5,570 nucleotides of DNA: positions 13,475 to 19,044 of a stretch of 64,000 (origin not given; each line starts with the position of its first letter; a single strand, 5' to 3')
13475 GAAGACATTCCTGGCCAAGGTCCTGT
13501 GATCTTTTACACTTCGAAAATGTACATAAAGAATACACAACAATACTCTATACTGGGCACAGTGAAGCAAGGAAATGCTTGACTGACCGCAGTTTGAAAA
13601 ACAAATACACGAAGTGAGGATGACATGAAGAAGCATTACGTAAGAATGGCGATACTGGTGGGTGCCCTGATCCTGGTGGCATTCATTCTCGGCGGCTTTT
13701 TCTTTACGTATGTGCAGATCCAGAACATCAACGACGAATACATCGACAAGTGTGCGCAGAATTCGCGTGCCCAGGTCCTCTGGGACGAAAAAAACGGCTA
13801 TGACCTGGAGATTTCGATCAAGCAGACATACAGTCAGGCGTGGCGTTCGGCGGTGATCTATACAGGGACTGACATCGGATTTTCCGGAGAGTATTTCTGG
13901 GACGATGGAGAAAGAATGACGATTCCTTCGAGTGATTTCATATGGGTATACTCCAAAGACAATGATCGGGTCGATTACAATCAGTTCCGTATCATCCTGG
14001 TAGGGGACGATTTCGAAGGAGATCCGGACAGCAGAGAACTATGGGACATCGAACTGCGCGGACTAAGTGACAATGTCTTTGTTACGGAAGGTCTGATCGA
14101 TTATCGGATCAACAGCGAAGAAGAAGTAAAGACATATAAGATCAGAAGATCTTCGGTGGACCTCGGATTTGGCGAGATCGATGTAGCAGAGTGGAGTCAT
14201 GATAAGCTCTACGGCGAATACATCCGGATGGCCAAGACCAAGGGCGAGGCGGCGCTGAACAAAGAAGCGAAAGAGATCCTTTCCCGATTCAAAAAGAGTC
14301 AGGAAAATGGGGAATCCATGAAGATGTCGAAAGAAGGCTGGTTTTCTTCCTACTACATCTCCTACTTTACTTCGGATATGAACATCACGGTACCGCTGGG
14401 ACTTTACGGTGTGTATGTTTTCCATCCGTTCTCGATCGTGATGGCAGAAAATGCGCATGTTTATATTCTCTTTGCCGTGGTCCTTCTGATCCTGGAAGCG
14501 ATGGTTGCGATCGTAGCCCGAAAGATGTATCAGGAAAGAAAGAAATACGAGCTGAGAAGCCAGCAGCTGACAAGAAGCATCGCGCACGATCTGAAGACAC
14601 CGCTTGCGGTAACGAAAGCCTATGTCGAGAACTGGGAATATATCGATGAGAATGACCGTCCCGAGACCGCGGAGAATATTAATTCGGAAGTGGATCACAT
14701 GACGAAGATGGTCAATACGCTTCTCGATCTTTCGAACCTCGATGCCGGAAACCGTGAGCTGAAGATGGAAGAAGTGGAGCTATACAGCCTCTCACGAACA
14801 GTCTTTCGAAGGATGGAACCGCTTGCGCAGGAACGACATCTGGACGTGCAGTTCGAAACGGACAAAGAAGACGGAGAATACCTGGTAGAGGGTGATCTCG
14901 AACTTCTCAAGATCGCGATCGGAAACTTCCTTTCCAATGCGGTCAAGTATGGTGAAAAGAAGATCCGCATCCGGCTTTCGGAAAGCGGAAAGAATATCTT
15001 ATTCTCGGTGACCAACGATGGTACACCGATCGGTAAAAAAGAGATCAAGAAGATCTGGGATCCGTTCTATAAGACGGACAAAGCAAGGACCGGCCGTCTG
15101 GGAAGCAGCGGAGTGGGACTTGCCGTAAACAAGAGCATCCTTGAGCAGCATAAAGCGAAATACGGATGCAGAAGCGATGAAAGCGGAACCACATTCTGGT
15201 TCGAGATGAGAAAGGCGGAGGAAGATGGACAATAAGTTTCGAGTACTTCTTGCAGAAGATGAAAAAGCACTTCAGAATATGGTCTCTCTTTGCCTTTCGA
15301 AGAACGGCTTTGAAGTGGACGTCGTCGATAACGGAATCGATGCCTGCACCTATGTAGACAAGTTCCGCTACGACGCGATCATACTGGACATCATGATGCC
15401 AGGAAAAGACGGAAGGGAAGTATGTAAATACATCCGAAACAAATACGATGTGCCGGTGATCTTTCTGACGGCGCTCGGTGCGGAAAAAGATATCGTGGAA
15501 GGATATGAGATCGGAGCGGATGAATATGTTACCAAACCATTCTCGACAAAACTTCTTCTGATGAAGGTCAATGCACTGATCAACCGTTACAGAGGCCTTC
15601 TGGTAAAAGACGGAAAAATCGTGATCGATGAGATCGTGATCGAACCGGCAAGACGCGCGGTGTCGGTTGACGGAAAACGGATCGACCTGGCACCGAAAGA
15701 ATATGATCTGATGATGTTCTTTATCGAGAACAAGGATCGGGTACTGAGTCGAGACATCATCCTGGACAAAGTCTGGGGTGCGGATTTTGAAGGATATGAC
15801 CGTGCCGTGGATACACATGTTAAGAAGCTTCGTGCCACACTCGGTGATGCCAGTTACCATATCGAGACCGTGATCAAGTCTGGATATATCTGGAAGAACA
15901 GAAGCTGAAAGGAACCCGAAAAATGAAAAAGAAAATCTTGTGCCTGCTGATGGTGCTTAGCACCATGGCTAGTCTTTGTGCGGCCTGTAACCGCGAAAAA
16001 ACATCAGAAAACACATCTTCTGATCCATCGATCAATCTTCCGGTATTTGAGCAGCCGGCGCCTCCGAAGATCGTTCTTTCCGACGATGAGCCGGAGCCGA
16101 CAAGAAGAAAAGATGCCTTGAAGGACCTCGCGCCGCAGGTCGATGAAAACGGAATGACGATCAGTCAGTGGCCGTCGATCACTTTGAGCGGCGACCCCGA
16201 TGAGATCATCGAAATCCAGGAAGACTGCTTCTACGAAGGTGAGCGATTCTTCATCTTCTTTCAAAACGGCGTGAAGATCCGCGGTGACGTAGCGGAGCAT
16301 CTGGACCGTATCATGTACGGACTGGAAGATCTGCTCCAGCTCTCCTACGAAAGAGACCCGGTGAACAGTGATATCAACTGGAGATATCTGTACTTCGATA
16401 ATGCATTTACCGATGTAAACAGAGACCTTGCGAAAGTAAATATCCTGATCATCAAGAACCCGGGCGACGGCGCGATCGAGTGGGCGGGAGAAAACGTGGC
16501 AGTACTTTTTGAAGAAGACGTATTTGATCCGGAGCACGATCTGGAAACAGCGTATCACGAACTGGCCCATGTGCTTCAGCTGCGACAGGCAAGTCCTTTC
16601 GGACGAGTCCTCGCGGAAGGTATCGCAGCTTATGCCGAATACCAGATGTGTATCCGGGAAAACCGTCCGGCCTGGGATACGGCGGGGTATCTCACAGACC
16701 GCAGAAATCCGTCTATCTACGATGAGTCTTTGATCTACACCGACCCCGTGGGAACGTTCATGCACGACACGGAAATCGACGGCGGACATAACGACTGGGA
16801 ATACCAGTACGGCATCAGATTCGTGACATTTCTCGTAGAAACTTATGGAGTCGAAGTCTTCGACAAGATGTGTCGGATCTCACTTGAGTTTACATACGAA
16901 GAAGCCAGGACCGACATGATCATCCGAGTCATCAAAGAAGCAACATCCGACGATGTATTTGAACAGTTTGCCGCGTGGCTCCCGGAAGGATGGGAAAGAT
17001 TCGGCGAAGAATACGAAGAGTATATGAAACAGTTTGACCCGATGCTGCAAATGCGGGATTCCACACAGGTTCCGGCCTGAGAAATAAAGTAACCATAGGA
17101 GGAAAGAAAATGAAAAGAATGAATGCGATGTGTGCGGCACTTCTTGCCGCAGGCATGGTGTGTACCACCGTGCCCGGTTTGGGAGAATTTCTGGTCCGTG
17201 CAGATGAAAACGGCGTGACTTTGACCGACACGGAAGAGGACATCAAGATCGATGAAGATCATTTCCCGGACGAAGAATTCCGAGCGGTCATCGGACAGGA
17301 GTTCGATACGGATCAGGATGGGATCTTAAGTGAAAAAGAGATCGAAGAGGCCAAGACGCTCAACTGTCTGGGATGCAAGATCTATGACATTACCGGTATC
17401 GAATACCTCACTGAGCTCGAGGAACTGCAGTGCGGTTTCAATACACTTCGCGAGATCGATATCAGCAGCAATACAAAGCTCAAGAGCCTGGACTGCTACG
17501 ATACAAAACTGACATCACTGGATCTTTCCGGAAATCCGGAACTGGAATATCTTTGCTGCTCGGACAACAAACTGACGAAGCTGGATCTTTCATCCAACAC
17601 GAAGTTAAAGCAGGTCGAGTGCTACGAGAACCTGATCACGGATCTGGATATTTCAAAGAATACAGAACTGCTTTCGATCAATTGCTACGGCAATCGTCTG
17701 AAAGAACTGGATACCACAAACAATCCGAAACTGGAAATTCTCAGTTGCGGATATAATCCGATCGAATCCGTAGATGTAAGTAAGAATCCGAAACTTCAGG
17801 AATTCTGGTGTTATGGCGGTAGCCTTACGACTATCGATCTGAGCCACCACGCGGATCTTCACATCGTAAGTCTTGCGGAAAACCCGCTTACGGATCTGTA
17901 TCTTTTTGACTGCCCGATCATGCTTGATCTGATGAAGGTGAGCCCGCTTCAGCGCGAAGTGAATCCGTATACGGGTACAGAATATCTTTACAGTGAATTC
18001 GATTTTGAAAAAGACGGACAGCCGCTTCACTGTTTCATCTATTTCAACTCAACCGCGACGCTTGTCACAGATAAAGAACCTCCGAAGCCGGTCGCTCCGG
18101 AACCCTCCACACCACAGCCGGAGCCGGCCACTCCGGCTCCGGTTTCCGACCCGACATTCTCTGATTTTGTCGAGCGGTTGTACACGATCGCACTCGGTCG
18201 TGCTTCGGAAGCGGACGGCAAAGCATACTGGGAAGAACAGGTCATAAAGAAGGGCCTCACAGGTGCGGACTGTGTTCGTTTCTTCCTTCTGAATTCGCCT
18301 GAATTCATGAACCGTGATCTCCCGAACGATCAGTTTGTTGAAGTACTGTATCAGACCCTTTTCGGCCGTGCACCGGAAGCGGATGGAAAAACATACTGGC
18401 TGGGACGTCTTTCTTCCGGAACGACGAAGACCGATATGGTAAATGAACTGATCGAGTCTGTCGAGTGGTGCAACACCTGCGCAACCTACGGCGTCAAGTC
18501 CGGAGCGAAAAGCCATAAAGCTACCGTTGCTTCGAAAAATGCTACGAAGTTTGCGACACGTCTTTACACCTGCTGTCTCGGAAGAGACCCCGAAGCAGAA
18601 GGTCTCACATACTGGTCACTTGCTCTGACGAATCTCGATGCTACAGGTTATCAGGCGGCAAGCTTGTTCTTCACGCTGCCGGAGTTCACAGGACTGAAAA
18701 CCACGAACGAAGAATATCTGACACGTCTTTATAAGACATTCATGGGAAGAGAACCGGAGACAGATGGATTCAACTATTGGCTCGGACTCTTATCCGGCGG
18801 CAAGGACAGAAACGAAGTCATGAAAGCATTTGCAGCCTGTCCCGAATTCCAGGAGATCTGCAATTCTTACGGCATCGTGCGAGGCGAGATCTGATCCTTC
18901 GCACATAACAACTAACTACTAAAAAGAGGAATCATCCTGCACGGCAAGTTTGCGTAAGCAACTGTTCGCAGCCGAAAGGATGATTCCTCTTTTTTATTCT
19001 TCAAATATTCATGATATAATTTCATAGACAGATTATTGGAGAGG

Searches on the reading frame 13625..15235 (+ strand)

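Call 61: search_protein_families(library=pfam, proteins=[window:13625-15235:+], max_evalue=0.00001)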
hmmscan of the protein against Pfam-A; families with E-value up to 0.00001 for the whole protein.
window:13625-15235:+ (536 aa): 2 families
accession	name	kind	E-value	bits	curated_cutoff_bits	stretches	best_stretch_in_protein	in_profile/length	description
PF02518.31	HATPase_c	-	5.3e-17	62.7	26.4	1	423-530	1-109/111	Histidine kinase-, DNA gyrase B-, and HSP90-like ATPase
PF00512.31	HisKA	-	1.2e-12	48.1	26.9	1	313-375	3-66/66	His Kinase A (phospho-acceptor) domain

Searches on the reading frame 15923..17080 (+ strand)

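Call 61: search_protein_families(library=pfam, proteins=[window:15923-17080:+], max_evalue=0.00001)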
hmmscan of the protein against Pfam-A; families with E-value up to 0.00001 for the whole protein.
window:15923-17080:+ (385 aa): 1 family
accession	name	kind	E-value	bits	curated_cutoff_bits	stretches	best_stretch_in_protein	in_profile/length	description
PF01433.26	Peptidase_M1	-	8.9e-07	29.2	27.7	1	229-352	93-218/218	Peptidase family M1 domain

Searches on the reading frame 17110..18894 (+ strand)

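Call 61: search_protein_families(library=pfam, proteins=[window:17110-18894:+], max_evalue=0.00001)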
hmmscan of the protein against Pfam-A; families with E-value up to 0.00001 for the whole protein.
window:17110-18894:+ (594 aa): 2 families
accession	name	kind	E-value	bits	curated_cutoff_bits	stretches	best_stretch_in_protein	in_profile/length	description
PF13946.11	DUF4214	-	4.7e-45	152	23.2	2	393-455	4-70/72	Domain of unknown function (DUF4214)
PF12799.13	LRR_4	-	7.6e-18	64.6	27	0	143-181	1-41/44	Leucine Rich repeats (2 copies)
